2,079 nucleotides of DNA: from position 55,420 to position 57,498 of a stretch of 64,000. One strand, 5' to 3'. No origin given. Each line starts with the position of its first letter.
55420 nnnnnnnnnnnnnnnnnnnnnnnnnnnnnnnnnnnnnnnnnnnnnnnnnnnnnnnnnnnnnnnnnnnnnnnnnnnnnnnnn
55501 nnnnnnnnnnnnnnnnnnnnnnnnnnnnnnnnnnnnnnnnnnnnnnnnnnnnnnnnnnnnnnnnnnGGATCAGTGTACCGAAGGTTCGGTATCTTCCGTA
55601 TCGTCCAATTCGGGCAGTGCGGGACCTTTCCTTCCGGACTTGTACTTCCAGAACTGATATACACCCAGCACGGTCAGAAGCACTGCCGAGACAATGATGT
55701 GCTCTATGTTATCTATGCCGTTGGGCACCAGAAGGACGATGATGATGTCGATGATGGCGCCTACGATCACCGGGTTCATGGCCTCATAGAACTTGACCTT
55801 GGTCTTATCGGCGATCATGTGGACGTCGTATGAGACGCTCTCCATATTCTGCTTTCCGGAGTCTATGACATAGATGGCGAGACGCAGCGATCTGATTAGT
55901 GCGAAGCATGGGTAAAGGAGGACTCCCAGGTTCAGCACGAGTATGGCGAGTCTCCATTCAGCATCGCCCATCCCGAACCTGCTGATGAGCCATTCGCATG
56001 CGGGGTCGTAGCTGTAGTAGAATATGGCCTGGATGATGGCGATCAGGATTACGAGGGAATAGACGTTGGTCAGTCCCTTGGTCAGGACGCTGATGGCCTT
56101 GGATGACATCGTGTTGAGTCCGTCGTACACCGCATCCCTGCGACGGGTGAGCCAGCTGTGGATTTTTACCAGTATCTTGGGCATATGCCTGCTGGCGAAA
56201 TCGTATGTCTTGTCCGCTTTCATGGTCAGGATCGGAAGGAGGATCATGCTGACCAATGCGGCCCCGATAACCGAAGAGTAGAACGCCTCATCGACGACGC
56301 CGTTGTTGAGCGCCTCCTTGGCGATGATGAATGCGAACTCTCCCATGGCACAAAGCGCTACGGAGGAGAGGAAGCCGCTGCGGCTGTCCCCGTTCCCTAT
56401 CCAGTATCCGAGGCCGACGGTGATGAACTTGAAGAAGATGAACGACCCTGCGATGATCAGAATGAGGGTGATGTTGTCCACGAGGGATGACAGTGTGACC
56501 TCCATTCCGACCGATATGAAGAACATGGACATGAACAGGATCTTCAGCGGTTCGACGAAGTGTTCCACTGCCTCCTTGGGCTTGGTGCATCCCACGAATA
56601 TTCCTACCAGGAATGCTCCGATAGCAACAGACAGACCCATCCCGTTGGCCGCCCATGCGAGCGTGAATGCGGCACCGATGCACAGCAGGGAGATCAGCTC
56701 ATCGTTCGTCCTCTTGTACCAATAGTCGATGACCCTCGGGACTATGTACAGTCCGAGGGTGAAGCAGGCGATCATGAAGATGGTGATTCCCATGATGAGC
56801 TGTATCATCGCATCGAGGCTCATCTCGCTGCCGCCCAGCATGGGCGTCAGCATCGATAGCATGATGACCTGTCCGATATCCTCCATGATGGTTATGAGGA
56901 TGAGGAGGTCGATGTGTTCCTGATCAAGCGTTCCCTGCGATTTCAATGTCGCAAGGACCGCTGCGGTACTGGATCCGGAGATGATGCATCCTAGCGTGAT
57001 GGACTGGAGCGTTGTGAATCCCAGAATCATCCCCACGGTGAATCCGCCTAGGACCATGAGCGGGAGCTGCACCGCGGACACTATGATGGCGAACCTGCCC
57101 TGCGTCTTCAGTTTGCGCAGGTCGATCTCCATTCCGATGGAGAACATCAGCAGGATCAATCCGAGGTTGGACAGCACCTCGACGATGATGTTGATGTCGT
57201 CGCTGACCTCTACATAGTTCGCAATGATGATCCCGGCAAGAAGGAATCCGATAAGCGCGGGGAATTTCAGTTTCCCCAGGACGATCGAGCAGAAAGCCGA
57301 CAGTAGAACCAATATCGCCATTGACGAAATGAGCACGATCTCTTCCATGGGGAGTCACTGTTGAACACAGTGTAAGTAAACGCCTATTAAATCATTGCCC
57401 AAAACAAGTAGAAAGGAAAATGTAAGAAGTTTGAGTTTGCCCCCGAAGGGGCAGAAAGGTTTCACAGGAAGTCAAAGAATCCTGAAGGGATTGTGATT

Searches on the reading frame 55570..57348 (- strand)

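Call 4: search_protein_families(library=pfam, proteins=[window:55570-57348:-], max_evalue=0.1)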
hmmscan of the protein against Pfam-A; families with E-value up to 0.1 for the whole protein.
window:55570-57348:- (592 aa): 2 families
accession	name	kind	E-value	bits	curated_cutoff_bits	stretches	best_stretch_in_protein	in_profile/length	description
PF00999.27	Na_H_Exchanger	-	2.3e-54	185.1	26.2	1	15-373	2-367/375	Sodium/hydrogen exchanger, transmembrane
PF19609.4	DUF6114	-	0.038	15.1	27.9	1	36-111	17-96/106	Family of unknown function (DUF6114)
